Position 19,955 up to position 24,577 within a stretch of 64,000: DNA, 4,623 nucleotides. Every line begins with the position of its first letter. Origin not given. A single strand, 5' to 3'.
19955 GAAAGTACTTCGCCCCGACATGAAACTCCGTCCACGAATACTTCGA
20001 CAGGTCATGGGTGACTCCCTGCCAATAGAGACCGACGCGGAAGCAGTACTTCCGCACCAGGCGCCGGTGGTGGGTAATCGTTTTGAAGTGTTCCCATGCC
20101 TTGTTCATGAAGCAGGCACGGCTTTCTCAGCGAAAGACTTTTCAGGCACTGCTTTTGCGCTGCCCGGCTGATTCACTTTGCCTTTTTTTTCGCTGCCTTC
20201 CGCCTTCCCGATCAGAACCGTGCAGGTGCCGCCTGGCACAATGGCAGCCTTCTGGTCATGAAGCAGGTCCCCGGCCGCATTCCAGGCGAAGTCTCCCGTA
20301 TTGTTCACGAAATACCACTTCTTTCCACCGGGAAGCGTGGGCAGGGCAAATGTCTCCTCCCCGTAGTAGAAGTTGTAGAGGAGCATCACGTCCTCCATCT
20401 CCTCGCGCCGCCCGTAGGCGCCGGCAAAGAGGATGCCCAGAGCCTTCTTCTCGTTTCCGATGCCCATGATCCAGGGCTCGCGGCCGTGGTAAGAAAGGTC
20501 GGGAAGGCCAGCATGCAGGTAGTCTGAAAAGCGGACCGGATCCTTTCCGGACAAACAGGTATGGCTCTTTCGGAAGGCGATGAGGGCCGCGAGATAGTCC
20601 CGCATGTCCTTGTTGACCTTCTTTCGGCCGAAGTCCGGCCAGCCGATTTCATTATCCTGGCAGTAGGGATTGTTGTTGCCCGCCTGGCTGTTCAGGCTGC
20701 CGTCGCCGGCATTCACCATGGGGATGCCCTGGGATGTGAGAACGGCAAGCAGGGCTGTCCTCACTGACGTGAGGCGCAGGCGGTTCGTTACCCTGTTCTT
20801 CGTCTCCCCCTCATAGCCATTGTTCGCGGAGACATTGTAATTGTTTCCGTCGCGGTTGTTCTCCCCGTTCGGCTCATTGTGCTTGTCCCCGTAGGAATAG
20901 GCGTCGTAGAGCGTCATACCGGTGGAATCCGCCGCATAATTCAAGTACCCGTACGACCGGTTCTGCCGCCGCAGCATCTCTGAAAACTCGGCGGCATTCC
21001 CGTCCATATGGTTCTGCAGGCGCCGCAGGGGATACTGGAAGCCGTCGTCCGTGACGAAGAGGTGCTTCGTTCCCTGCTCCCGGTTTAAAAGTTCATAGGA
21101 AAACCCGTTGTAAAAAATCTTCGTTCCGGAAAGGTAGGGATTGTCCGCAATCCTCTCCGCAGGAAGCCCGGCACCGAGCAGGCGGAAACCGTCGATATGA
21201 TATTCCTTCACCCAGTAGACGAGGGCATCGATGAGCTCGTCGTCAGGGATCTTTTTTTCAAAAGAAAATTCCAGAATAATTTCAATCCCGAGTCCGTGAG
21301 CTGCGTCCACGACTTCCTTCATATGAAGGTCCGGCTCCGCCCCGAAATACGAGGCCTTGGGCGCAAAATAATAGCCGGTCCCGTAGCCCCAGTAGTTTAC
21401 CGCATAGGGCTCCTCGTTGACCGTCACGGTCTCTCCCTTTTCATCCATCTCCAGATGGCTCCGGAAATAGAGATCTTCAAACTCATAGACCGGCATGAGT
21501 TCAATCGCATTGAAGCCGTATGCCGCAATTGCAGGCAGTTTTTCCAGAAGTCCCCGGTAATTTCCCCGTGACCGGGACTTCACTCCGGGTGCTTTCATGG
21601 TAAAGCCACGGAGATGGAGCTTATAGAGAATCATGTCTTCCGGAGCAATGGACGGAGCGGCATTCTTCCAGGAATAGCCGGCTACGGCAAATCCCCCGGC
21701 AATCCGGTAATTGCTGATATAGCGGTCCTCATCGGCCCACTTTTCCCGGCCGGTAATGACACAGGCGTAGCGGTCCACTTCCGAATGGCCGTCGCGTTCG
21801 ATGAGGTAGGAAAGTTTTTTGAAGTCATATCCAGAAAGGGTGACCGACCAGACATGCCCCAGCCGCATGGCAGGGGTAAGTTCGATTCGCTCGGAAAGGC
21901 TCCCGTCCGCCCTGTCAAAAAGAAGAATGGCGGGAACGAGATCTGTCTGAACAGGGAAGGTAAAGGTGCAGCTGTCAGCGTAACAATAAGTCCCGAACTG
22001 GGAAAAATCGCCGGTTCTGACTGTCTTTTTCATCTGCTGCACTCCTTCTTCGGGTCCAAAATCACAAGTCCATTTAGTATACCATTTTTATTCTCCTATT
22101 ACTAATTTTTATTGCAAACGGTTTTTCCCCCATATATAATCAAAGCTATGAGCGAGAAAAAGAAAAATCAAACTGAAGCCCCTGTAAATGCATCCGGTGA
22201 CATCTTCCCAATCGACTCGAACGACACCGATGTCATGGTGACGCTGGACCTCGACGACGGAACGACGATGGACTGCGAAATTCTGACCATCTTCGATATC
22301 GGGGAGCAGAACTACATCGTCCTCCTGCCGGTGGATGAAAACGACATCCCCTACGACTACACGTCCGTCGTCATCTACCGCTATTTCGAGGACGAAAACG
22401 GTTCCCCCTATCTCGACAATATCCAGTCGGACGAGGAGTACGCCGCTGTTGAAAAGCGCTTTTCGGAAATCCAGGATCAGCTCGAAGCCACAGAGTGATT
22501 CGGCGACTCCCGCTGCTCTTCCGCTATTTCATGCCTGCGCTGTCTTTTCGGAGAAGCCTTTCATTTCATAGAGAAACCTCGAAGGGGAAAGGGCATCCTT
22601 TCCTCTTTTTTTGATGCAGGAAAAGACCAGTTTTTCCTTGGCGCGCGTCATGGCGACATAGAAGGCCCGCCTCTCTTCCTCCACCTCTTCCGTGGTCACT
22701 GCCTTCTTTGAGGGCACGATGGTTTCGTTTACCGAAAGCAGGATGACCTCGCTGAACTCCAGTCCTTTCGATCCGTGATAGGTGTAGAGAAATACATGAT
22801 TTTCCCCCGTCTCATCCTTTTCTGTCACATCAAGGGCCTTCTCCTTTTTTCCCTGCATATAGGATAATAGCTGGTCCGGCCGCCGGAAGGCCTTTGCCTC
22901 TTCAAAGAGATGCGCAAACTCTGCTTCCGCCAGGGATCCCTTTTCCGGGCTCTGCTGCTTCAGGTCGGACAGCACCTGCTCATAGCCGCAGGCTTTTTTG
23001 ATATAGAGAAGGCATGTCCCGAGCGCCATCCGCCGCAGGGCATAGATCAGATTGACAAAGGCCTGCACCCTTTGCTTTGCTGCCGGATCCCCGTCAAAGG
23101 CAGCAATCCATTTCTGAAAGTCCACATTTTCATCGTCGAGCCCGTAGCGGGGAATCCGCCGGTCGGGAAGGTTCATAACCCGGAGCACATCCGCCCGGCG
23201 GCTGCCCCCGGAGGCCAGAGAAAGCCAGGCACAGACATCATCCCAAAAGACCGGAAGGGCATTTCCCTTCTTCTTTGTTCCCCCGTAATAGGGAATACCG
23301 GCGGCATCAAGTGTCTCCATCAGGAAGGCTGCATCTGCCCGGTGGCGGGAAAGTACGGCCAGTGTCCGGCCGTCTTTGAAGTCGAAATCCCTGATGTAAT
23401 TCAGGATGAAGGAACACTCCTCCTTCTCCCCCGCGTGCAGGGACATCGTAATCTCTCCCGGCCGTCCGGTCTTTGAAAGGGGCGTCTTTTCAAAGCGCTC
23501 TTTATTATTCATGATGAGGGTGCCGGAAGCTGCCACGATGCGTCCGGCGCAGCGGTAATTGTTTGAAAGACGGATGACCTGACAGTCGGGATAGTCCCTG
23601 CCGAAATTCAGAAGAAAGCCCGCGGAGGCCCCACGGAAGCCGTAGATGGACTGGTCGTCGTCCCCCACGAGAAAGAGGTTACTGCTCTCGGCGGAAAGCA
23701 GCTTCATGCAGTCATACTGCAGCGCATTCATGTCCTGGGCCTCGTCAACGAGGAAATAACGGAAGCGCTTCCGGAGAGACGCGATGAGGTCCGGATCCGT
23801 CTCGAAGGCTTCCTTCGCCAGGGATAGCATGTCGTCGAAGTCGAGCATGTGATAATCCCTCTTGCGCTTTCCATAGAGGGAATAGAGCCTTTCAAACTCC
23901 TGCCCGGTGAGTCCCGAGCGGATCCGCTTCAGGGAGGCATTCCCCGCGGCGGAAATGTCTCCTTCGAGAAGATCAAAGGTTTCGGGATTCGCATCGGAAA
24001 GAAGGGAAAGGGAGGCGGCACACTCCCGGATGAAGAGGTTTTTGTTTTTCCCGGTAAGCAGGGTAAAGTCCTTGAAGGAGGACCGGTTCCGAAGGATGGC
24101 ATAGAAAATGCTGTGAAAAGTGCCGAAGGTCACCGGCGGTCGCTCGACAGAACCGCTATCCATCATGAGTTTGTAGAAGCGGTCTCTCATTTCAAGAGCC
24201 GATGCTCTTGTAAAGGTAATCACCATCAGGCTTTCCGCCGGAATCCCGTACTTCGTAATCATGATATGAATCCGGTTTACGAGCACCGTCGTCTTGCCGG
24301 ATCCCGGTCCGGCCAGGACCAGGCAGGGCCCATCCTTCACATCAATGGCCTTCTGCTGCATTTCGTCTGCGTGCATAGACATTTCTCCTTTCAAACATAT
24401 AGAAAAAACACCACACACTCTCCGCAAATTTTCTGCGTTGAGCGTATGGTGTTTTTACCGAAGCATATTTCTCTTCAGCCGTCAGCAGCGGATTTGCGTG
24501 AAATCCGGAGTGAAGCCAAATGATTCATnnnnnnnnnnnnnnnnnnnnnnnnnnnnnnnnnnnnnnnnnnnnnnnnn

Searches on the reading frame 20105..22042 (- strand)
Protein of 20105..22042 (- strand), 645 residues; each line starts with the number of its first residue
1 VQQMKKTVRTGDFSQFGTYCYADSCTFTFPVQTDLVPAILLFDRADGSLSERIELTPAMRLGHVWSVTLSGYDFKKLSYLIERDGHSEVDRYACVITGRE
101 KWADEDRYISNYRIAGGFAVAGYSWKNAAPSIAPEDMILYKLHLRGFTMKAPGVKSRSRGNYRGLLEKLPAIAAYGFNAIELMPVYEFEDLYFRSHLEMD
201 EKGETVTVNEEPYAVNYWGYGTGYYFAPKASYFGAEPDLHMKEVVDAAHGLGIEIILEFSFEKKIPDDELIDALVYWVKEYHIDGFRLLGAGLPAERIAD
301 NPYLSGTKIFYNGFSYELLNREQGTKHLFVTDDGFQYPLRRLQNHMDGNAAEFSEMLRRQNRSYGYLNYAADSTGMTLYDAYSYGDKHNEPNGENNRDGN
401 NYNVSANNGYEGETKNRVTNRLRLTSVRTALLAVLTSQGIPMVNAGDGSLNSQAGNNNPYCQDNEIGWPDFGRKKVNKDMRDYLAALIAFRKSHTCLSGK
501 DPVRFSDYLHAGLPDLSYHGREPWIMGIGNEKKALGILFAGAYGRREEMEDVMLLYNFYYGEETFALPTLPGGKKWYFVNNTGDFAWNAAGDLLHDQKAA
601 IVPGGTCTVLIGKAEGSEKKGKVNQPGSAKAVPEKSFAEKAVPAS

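Call 36: search_protein_families(library=ncbifam, proteins=[window:20105-22042:-], max_evalue=0.00001)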
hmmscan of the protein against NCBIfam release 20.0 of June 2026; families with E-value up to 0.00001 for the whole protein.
window:20105-22042:- (645 aa): 10 families
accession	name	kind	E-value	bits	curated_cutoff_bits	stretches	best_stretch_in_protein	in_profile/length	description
TIGR02100.1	glgX_debranch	equivalog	6.6e-69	232.7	640.9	2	341-584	419-662/688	glycogen debranching protein GlgX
NF002983.0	PRK03705.1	equivalog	2.9e-47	161.1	901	2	351-498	419-565/658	glycogen debranching protein GlgX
NF011082.0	PRK14510.1-1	equivalog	4.4e-41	140.3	2511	2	342-582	419-658/1410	bifunctional glycogen debranching protein GlgX/4-alpha-glucanotransferase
TIGR02104.1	pulA_typeI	equivalog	2.2e-24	85.5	504.5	2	419-500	454-535/605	type I pullulanase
TIGR02402.1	trehalose_TreZ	equivalog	5.6e-17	61.2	538.8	1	90-260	43-182/545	malto-oligosyltrehalose trehalohydrolase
NF003811.1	PRK05402.1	equivalog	1.5e-09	37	741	0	205-259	182-232/619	1,4-alpha-glucan branching protein GlgB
TIGR02103.1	pullul_strch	subfamily_domain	1.5e-09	36.5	697.6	0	131-190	247-313/900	pullulanase-type alpha-1,6-glucosidase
TIGR01515.1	branching_enzym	equivalog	1.1e-08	34.2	463.95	0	204-259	170-221/607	1,4-alpha-glucan branching enzyme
NF008967.0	PRK12313.1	equivalog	1.7e-08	33.3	577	0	206-259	191-240/633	1,4-alpha-glucan branching protein GlgB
TIGR02102.1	pullulan_Gpos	equivalog_domain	5.3e-08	31.1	1042.25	0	134-261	449-577/1113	pullulanase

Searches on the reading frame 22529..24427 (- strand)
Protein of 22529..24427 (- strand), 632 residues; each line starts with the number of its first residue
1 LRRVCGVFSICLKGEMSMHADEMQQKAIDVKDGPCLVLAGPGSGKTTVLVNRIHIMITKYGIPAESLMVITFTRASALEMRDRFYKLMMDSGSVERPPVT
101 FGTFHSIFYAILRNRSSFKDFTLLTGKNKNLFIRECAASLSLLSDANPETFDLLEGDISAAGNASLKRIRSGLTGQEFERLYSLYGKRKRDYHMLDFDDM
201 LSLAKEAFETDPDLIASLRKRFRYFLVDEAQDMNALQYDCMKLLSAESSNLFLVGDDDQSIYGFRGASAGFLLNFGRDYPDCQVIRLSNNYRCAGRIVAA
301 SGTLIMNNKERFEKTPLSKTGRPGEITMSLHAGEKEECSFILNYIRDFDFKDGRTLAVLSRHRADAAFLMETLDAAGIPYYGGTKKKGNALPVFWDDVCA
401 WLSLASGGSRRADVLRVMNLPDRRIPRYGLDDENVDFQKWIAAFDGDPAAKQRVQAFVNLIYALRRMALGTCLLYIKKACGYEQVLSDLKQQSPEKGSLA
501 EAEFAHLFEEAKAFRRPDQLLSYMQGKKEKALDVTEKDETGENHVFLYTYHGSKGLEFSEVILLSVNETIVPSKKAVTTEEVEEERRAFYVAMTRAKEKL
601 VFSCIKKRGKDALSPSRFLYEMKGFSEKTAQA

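Call 36: search_protein_families(library=ncbifam, proteins=[window:22529-24427:-], max_evalue=0.00001)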
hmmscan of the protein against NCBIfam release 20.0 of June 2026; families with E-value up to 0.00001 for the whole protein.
window:22529-24427:- (632 aa): 16 families
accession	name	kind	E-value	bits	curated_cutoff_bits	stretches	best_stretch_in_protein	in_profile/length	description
TIGR01074.1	rep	equivalog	3.9e-94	316.2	951.45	1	23-622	5-633/668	DNA helicase Rep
TIGR01073.1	pcrA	equivalog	1.2e-89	301.6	911.2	1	19-622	4-631/725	DNA helicase PcrA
NF008743.0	PRK11773.1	equivalog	9.9e-87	291.9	965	1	21-622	11-636/720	DNA helicase II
TIGR01075.1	uvrD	equivalog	3.5e-83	280.1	1144.45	1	21-622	6-631/715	DNA helicase II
NF008172.0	PRK10919.1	equivalog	1.4e-68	231.8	1168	2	19-426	2-414/673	DNA helicase Rep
TIGR02785.1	addA_Gpos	equivalog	8.5e-42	143.1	707.65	2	181-300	344-475/1234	helicase-exonuclease AddAB subunit AddA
NF008276.0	PRK11054.1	equivalog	3.7e-33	114.9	543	2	186-322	400-533/684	DNA helicase IV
TIGR00609.1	recB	equivalog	2.2e-30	105.5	696.05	1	187-313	335-463/1175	exodeoxyribonuclease V subunit beta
NF010485.0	PRK13909.1-2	equivalog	2.8e-25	88.7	650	1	115-308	219-430/909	RecB-like helicase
NF010487.0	PRK13909.1-4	equivalog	5.7e-24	84.4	759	1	191-314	294-429/924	RecB-like helicase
TIGR02784.1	addA_alphas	equivalog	2e-22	79.5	860.75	1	179-268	345-448/1138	double-strand break repair helicase AddA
NF008128.0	PRK10876.1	equivalog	1.1e-13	49.8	1697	1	187-312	341-468/1181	exodeoxyribonuclease V subunit beta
NF041464.1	HelD_BACSU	equivalog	1.3e-13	49.8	419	1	220-374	545-694/779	RNA polymerase recycling motor HelD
NF041254.1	motor_HelR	exception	3.4e-09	35.5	750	0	192-305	489-599/706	RNA polymerase recycling motor ATPase HelR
NF010486.0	PRK13909.1-3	equivalog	5.7e-08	31.3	1109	0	222-298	331-416/921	RecB-like helicase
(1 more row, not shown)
